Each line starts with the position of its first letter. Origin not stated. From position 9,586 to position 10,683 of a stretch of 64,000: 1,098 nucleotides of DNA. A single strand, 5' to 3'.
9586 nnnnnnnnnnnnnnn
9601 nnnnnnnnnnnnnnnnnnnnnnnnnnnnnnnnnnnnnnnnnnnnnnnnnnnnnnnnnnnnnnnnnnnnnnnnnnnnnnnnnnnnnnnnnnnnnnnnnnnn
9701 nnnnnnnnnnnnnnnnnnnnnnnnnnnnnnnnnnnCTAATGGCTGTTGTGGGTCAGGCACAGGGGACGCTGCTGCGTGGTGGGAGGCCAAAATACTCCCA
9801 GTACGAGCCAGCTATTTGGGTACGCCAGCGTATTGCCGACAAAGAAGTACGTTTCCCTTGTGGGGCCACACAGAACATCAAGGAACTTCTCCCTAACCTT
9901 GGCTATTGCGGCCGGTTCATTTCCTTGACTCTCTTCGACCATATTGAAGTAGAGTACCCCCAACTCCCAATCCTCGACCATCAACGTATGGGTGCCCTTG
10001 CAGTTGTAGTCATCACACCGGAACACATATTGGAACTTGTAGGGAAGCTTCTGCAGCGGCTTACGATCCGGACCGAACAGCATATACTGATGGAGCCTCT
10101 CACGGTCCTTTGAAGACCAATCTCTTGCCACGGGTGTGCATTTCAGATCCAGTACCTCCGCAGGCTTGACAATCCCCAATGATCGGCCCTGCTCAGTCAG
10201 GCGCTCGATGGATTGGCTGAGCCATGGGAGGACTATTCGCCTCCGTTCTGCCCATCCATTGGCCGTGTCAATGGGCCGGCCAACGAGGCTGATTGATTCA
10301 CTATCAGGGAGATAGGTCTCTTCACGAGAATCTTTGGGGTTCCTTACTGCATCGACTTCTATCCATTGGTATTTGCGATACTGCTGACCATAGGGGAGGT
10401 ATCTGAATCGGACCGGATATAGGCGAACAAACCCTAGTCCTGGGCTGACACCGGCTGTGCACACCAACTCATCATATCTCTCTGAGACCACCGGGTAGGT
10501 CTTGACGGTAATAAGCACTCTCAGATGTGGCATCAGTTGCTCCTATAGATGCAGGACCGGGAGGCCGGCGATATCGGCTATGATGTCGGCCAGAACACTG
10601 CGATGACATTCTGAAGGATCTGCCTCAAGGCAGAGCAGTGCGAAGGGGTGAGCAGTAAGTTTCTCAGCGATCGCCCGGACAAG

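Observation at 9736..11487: Lower-GC two-gene cassette: SocA/Panacea-like-DUF488 fusion plus an unclassifiable 265-aa protein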

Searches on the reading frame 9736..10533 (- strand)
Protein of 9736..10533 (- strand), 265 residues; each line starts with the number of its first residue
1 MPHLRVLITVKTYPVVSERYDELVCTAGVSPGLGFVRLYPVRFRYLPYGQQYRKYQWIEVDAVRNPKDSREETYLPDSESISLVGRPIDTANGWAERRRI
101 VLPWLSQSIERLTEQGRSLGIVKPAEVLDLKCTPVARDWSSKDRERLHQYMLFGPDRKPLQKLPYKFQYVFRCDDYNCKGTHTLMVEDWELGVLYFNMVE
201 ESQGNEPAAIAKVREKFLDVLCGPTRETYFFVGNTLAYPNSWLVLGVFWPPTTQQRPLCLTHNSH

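Call 3: search_protein_families(library=pfam, proteins=[window:9736-10533:-], max_evalue=1)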
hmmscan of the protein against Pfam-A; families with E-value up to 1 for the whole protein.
window:9736-10533:- (265 aa): 0 families

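Call 4: search_protein_families(library=padloc, proteins=[window:9736-10533:-], max_evalue=1)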
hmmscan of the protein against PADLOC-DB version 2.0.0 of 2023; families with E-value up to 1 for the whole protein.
window:9736-10533:- (265 aa): 3 families
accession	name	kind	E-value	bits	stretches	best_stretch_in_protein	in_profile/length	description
PDLC04508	PDC-M19B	-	8.3e-79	262.8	1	1-256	1-266/269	-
PDLC04506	PDC-M19B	-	5.5e-39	132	1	2-195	8-236/236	-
PDLC04507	PDC-M19B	-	2.4e-29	100.6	1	5-253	7-242/252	-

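Call 9: search_protein_families(library=ncbifam, proteins=[window:9736-10533:-], max_evalue=1)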
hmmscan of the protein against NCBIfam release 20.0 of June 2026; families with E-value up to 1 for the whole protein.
window:9736-10533:- (265 aa): 0 families

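Call 10: search_protein_families(library=phrogs, proteins=[window:9736-10533:-], max_evalue=1)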
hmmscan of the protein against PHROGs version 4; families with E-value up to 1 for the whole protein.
window:9736-10533:- (265 aa): 1 family
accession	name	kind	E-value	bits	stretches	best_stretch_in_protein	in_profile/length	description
phrog_25907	-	unknown function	5.2e-54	184.3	1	5-255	12-271/279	-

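Call 11: search_solved_structures(query=window:9736-10533:-, max_evalue=10)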
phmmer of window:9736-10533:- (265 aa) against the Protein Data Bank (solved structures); distinct sequences matched with E-value up to 10: 0.

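Call 14: find_homologous_proteins(query=window:9736-10533:-)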
Query window:9736-10533:- (265 aa): 1911 proteins with E <= 0.001 among 2141 candidates; the best 120 are listed.
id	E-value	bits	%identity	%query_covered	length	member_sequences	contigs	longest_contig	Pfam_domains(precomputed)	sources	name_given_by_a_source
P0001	2.2e-178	609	98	100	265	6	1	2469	-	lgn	-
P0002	8.9e-137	473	78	98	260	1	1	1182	-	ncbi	-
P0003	8.1e-110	385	65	97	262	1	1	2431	-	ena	-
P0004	1.7e-101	357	62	100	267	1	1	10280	-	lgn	-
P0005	2.9e-92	327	59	96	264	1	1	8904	-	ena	-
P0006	3.6e-90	320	58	94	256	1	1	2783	-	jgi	jgi:hypothetical protein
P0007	1.8e-88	314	54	100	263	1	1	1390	-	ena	-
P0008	2.0e-85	305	54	97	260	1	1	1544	-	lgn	-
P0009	3.3e-84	300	55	93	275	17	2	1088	-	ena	-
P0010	1.8e-83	298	53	97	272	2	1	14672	-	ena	-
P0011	3.6e-83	297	52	96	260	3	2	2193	-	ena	-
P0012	3.1e-82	294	53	93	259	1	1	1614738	-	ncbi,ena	-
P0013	1.1e-81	292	53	96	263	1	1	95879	-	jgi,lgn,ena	-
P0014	1.1e-81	292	52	93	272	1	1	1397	-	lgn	-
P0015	1.4e-81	292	54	95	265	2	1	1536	-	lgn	-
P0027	1.4e-79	285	51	94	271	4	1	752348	-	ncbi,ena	-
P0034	1.4e-78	282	50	98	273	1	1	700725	-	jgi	jgi:hypothetical protein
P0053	1.2e-77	279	51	94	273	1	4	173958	-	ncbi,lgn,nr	ncbi:MAG: hypothetical protein FLDDKLPJ_00383 [Phycisphaerae bacterium]|nr:hypothetical protein [Phy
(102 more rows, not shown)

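Call 17: find_related_loci(query=A1, collection=genome_contigs, flank=6000)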
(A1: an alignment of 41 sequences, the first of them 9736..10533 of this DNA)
Query A1 (265 aa) in genome_contigs; peptide patterns used: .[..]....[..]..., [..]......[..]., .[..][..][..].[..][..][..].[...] (x = any residue, [..] = any of these).
600 stretches matched a pattern (row limit reached: there are more); 573 encode a relative of the query (tblastn E <= 1e-3); the best 80 are kept; 80 distinct loci.
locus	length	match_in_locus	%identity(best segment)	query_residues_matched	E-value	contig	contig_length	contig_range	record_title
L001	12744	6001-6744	53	5-250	2e-85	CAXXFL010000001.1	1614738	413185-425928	MAG: bacterium isolate 752fb81a-13fd-4ee9-82f2-ea19cd7f7e31 genome assembly, contig: contig_1, whole genome shotgun sequ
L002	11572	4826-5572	54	5-251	1e-83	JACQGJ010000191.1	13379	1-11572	MAG: Armatimonadetes bacterium isolate NC_groundwater_1070_Ag_S2p5_59_96 S_2p5_S6_coassembly_k141_1396322, whole genome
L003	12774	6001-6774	51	1-250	2e-81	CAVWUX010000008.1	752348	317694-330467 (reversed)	MAG: uncultured Acidobacteriaceae bacterium isolate MFD04944.bin.1.317 genome assembly, contig: contig_25919, whole geno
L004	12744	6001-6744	54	5-251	1e-81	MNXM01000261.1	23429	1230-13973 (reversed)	MAG: Armatimonadetes bacterium CG2_30_59_28 cg2_3.0_scaffold_1540_c, whole genome shotgun sequence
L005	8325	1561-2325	50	3-250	7e-81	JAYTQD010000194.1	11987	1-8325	MAG: Acidobacteriaceae bacterium isolate GFS_4547 GFS_4547_193, whole genome shotgun sequence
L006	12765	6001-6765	52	3-250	2e-80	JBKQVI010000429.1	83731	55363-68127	MAG: Terriglobia bacterium isolate SEr2D2E2F__bin_83 SEr2D2E2F_000000225180, whole genome shotgun sequence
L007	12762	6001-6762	51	4-250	1e-80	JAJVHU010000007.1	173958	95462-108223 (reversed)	MAG: Phycisphaerae bacterium isolate Bin_14R c_000000000405, whole genome shotgun sequence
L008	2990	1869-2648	50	1-253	5e-81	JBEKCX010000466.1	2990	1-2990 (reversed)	MAG: Terracidiphilus sp. isolate SPRUCE 16 SPRUCE_16_466, whole genome shotgun sequence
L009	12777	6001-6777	51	3-258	4e-80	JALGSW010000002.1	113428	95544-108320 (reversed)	MAG: Candidatus Zipacnadia bacterium isolate AB_3033_Bin_59 AB_3033_Bin_59_scaffold_236, whole genome shotgun sequence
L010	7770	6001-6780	50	1-253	5e-80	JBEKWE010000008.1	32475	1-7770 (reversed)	MAG: Acidobacteriaceae bacterium isolate SPRUCE 620 SPRUCE_620_8, whole genome shotgun sequence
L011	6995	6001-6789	50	1-256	2e-79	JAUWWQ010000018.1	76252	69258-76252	MAG: Planctomycetota bacterium isolate CSMAG_2662 CSMAG_2662_k127_74124_length_76252_cov_22.0658, whole genome shotgun s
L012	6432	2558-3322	51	3-250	3e-79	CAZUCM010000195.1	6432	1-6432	MAG TPA_asm: uncultured Terriglobales bacterium isolate binchicken_co3_9 genome assembly, contig: NODE_39545_length_6432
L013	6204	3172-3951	50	4-256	5e-79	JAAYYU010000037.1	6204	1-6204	MAG: Candidatus Anammoximicrobium sp. isolate AS06rmzACSIP_251 65180_AS06, whole genome shotgun sequence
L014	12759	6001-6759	52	4-255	7e-79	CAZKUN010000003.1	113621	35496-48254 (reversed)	MAG TPA_asm: uncultured Armatimonadia bacterium isolate SRP308112_co1_172 genome assembly, contig: NODE_83_length_113621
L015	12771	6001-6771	50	1-250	9e-78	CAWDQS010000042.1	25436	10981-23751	MAG: uncultured Acidobacteriaceae bacterium isolate MFD01223.bin.1.58 genome assembly, contig: contig_109464, whole geno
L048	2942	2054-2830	48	6-260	7e-70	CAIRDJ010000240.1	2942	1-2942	MAG: uncultured Chloroflexi bacterium isolate LaPlata-7m-b_bin-240 genome assembly, contig: bin-240:240/500, whole genom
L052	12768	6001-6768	48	5-257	7e-69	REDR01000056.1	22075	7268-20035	MAG: Anaerolineaceae bacterium isolate GEM2.Bin39 NODE_2691_length_22075_cov_16.5045, whole genome shotgun sequence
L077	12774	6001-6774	45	5-260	2e-65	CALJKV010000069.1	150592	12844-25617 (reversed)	MAG TPA_asm: uncultured Chloroflexi bacterium isolate SRR6227243_bin.47_CONCOCT_v1.1_MAG genome assembly, contig: ERZ795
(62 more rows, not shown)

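Call 25: predict_structure(alignment_id=A1)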
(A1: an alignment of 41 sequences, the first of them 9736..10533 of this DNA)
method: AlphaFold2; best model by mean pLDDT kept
length: 265 residues; sequences in the alignment: 41
mean_pLDDT: 91.0   pTM: 0.87
mean pLDDT of the five models: 91.0, 90.9, 90.8, 90.0, 89.3
residues with pLDDT >= 90: 200; 70-90: 48; 50-70: 16; < 50: 1
segments of 3 or more residues with pLDDT < 50: none
pLDDT, mean of each block of 10 residues (from residue 1): 94 81 84 93 89 96 94 95 96 92 96 95 97 95 83 66 96 92 96 96 98 97 96 93 97 77 58
secondary structure, 60 per line:
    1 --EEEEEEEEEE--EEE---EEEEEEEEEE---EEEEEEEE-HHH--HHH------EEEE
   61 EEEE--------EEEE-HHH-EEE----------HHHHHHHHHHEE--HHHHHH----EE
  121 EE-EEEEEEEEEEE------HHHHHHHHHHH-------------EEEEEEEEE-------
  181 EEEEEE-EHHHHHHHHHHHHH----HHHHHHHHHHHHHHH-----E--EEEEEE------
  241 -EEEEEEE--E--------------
elements in order: E3-12 E15-17 E21-30 E34-41 E57-64 E73-76 E82-84 H95-104 H109-114 E119-122 E124-134 H141-151 E165-173 E181-186 H189-201 H206-220 E229-234 E242-248

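Call 29: fold_search(model_id=the predicted structure, library=pdb)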
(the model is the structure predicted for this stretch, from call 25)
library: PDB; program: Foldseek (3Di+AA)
matches with E <= 10: 622; with E <= 0.001: 6
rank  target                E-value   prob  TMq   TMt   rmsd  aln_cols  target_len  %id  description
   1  8oej_A                2.6e-05  0.98  0.21  0.20  15.3       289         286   11  Extended RPA-DNA nucleoprotein filament (released 2023-05-10)
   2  8oej_D                5.0e-05  0.97  0.21  0.21  17.2       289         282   11  Extended RPA-DNA nucleoprotein filament (released 2023-05-10)
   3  4jbm_A                6.0e-05  1.00  0.32  0.42   9.2       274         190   12  Structure of murine DNA binding protein bound with ds DNA (released 2013-06-26)
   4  6w6w_A                2.9e-04  0.98  0.30  0.12  13.2       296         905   11  Cryo-EM structure of CST bound to telomeric single-stranded DNA (released 2020-06-03)
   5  8aaj_A                5.7e-04  0.91  0.24  0.20  13.2       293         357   12  Crystal structure of the Pyrococcus abyssi RPA (apo form) (released 2023-05-03)
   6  7ypo_A                7.2e-04  0.98  0.33  0.29  10.2       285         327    6  Cryo-EM structure of baculovirus LEF-3 in complex with ssDNA (released 2023-01-25)
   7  8idx_A                1.2e-03  0.97  0.30  0.36   8.4       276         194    8  Structure of p205 HIN (released 2024-02-14)
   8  3rnu_B                1.5e-03  0.93  0.27  0.32  10.2       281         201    8  Structural Basis of Cytosolic DNA Sensing by Innate Immune Receptors (released 2012-04-25)
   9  3rnu_A                1.9e-03  0.97  0.29  0.36   9.6       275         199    7  Structural Basis of Cytosolic DNA Sensing by Innate Immune Receptors (released 2012-04-25)
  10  5yzw_B                2.2e-03  0.97  0.30  0.37   9.4       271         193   11  Crystal structure of p204 HINb domain (released 2018-12-19)
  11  4l5t_B                3.1e-03  0.97  0.30  0.40   8.6       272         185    8  Crystal structure of the tetrameric p202 HIN2 (released 2013-07-31)
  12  7yny_A                3.9e-03  0.96  0.34  0.29   9.8       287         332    7  Crystal structure of baculovirus LEF-3 from Helicoverpa armigera nucleopolyhedrovirus (released 2023-01-25)
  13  3u58_C                4.1e-03  0.90  0.25  0.30  14.6       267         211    7  Crystal Structure of the Tetrahymena telomerase processivity factor Teb1 AB (released 2011-12-28)
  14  3b6y_A                5.2e-03  0.97  0.30  0.39   7.1       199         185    8  Crystal Structure of the Second HIN-200 Domain of Interferon-Inducible Protein 16 (released 2007-11-13)
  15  3u58_B                6.2e-03  0.92  0.27  0.32  14.1       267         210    9  Crystal Structure of the Tetrahymena telomerase processivity factor Teb1 AB (released 2011-12-28)
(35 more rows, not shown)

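Call 37: find_encoding_contigs(protein=window:9736-10533:-, flank=10000, max_places=6)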
Protein window:9736-10533:- (265 aa): 1 contig read that carries it; 1 place shown.
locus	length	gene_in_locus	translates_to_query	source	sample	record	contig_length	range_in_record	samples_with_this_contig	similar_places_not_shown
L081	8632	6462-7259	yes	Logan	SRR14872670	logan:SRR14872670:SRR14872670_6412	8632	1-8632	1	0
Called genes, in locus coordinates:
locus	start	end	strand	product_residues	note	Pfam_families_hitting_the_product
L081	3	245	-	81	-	?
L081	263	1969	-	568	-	PF03023:MurJ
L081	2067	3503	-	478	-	PF12229:PG_binding_4, PF04294:VanW, PF07501:G5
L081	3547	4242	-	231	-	PF25087:GMPPB_C (faint), PF00132:Hexapep (weak)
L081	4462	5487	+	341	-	PF21016:RlmN_N, PF04055:Radical_SAM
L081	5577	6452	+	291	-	PF04343:DUF488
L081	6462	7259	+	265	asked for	-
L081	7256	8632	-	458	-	?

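Call 41: search_protein_families(library=pfam, proteins=[L052:5589-6146:+, L077:5589-6164:+, L048:1642-2139:+], max_evalue=1)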
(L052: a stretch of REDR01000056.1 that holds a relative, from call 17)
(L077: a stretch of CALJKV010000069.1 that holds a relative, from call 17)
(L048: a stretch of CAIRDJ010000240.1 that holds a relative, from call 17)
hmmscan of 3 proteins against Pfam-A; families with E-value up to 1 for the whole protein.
L052:5589-6146:+ (185 aa): 1 family
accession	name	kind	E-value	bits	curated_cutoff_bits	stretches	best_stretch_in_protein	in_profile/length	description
PF04266.20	ASCH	-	2e-05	25.6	21.2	1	6-118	7-101/103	ASCH domain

L077:5589-6164:+ (191 aa): 1 family
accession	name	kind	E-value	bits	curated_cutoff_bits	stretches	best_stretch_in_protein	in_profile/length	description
PF04266.20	ASCH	-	0.12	13.5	21.2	1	7-103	8-86/103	ASCH domain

L048:1642-2139:+ (165 aa): 2 families
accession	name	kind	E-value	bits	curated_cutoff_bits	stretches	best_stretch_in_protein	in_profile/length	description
PF04266.20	ASCH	-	0.021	15.9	21.2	1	7-100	8-84/103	ASCH domain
PF20334.3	DUF6629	-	0.081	13.1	27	1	60-104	146-191/209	Family of unknown function (DUF6629)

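Call 43: find_encoding_contigs(protein=P0012, flank=8000, max_places=2)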
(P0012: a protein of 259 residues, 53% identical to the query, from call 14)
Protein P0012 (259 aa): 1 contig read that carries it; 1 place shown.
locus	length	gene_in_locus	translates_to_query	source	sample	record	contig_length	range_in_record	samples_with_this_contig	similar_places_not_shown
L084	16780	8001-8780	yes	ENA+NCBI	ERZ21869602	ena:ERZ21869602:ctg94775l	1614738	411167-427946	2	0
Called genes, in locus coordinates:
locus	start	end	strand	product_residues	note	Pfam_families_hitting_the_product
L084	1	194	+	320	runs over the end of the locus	PF01368:DHH, PF02272:DHHA1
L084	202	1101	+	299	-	PF01509:TruB_N, PF16198:TruB_C_2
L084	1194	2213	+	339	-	-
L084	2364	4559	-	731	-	PF00141:peroxidase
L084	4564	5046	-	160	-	PF01475:FUR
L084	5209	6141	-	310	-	PF12146:Hydrolase_4, PF00561:Abhydrolase_1, PF12697:Abhydrolase_6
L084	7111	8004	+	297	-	PF04343:DUF488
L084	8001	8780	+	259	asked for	-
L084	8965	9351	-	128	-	-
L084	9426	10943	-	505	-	PF22422:MGH1-like_GH, PF17389:Bac_rhamnosid6H, PF03200:Glyco_hydro_63, PF01204:Trehalase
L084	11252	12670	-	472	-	PF02629:CoA_binding (weak), PF13380:CoA_binding_2, PF13607:Succ_CoA_lig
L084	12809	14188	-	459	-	PF00996:GDI (faint), PF01266:DAO (weak), PF01593:Amino_oxidase, PF13450:NAD_binding_8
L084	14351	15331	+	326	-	PF00890:FAD_binding_2, PF01134:GIDA (faint), PF01266:DAO (weak), PF03486:HI0933_like (weak), PF07992:Pyr_redox_2 (weak), PF12831:FAD_oxidored (weak), PF13450:NAD_binding_8, PF01593:Amino_oxidase (faint)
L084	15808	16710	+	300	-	PF07591:PT-HINT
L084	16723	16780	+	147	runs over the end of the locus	-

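Call 44: find_encoding_contigs(protein=P0027, flank=8000, max_places=2)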
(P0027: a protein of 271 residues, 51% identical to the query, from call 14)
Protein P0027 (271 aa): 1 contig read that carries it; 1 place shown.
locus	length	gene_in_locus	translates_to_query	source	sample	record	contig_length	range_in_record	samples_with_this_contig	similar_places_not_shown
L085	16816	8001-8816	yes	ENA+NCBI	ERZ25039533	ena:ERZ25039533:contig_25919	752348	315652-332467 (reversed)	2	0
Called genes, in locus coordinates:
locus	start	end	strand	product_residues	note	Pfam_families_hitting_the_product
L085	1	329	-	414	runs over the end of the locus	PF01757:Acyl_transf_3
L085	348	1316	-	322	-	-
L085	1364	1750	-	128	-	PF03551:PadR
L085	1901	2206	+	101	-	PF27535:RelB3_C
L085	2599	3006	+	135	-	PF22636:FlK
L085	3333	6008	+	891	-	PF00933:Glyco_hydro_3, PF01915:Glyco_hydro_3_C, PF07691:PA14, PF14310:Fn3-like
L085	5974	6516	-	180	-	PF01548:DEDD_Tnp_IS110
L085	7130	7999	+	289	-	PF04343:DUF488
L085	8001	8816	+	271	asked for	-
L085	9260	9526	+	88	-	-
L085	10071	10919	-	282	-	PF02233:PNTB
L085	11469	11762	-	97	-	PF12769:PNTB_4TM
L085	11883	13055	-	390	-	PF05222:AlaDh_PNT_N, PF01262:AlaDh_PNT_C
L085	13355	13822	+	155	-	-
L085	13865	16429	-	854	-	PF00069:Pkinase, PF07714:PK_Tyr_Ser-Thr, PF03109:ABC1, PF13414:TPR_11, PF13432:TPR_16, PF14559:TPR_19, PF13424:TPR_12, PF14559:TPR_19, +25 more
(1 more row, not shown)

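Call 45: find_encoding_contigs(protein=P0053, flank=8000, max_places=2)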
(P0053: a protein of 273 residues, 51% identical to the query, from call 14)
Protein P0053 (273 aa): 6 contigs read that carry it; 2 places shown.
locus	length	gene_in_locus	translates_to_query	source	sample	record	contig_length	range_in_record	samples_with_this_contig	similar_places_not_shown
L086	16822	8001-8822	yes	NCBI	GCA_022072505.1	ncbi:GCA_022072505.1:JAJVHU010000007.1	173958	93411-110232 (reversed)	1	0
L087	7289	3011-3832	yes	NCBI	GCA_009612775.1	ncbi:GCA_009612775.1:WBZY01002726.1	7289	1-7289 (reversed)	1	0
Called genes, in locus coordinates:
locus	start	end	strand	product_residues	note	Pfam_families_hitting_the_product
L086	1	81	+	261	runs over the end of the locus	-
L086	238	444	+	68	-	-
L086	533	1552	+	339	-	PF02899:Phage_int_SAM_1, PF00589:Phage_integrase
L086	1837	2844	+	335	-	PF00316:FBPase, PF18913:FBPase_C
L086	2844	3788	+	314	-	PF01555:N6_N4_Mtase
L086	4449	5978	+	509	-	PF01483:P_proprotein (weak)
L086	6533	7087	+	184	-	-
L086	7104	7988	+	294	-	PF04343:DUF488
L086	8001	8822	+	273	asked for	-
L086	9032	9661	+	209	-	-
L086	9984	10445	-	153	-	-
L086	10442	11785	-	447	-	-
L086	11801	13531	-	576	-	-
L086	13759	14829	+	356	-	PF00437:T2SSE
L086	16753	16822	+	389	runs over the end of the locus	PF13528:Glyco_trans_1_3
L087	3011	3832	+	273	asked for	-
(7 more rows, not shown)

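Call 46: find_encoding_contigs(protein=P0034, flank=8000, max_places=2)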
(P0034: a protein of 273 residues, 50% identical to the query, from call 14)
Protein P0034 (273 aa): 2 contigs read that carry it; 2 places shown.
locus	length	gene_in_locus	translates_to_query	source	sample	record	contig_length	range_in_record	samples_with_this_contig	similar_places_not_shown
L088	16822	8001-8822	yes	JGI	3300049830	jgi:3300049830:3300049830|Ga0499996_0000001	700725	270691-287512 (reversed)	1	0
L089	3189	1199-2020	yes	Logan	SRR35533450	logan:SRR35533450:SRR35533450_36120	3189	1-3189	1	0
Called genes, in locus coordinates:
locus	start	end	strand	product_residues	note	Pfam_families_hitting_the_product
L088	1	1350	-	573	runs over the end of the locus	-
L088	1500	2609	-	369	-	PF19238:Radical_SAM_2 (faint), PF04055:Radical_SAM, PF13186:SPASM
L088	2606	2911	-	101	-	PF05402:PqqD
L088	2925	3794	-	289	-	PF27840:ScmC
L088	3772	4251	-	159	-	-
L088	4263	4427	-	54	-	-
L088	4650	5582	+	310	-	PF00890:FAD_binding_2 (faint), PF01266:DAO (faint), PF03486:HI0933_like (faint), PF07992:Pyr_redox_2, PF13738:Pyr_redox_3, PF00070:Pyr_redox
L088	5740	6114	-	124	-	PF07238:PilZ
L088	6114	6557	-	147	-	-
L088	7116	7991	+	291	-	PF04343:DUF488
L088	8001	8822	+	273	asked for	-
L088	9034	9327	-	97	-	-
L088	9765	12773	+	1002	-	PF08471:Ribonuc_red_2_N, PF02867:Ribonuc_red_lgC, PF12637:TSCPD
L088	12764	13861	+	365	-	PF12358:DUF3644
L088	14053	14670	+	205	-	PF16473:Rv2179c-like (weak)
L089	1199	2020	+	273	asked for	-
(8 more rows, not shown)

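Call 48: search_solved_structures(query=A1, max_evalue=10, show_alignments=2)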
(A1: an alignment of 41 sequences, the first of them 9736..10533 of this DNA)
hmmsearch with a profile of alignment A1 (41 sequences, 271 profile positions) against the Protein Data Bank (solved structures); distinct sequences matched with E-value up to 10: 1.
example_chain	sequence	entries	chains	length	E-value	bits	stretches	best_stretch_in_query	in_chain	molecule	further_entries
4uus_A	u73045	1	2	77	1.8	10.8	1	50-120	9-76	HOMEOTIC PROTEIN ULTRABITHORAX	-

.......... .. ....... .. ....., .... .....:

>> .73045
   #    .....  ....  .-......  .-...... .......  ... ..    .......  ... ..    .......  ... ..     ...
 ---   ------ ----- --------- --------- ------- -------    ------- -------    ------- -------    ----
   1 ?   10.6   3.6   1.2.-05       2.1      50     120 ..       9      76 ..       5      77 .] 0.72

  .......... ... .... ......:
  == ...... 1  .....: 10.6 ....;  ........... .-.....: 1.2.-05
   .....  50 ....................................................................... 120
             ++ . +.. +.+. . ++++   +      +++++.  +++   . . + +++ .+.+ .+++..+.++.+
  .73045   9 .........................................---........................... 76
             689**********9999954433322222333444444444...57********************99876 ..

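Call 74: search_dna_similar(query=window:9736-10533:-, collection=phages, mode=protein, max_rows=20)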
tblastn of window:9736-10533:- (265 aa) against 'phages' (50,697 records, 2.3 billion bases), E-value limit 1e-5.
Records with a match: 7; places in all: 7; records where one place covers at least 80% of the query: 7.
Best place of each record, by identity: <60% 7.
By first word of the organism name: Gordonia 7.
By host as written in the record: Gordonia terrae 3612 7.
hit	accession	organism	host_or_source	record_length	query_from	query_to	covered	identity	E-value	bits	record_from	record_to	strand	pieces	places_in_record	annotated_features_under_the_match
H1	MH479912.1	Gordonia phage Eviarto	Gordonia terrae 3612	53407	5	250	93%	32.2%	2e-29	122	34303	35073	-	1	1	43: hypothetical protein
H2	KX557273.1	Gordonia phage BatStarr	Gordonia terrae 3612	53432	5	250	93%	32.2%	2e-29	122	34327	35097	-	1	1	43: hypothetical protein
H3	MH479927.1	Gordonia phage TimTam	Gordonia terrae 3612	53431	5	250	93%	32.2%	2e-29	122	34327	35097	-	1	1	43: hypothetical protein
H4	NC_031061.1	Gordonia phage Nymphadora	Gordonia terrae 3612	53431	5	250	93%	32.2%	2e-29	122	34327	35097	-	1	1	43: hypothetical protein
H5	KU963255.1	Gordonia phage Nymphadora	Gordonia terrae 3612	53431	5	250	93%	32.2%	2e-29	122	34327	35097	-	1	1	43: hypothetical protein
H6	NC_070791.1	Gordonia phage Herod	Gordonia terrae 3612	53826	5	250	93%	32.2%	2e-29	122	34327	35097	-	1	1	43: hypothetical protein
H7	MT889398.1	Gordonia phage Herod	Gordonia terrae 3612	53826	5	250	93%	32.2%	2e-29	122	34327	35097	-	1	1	43: hypothetical protein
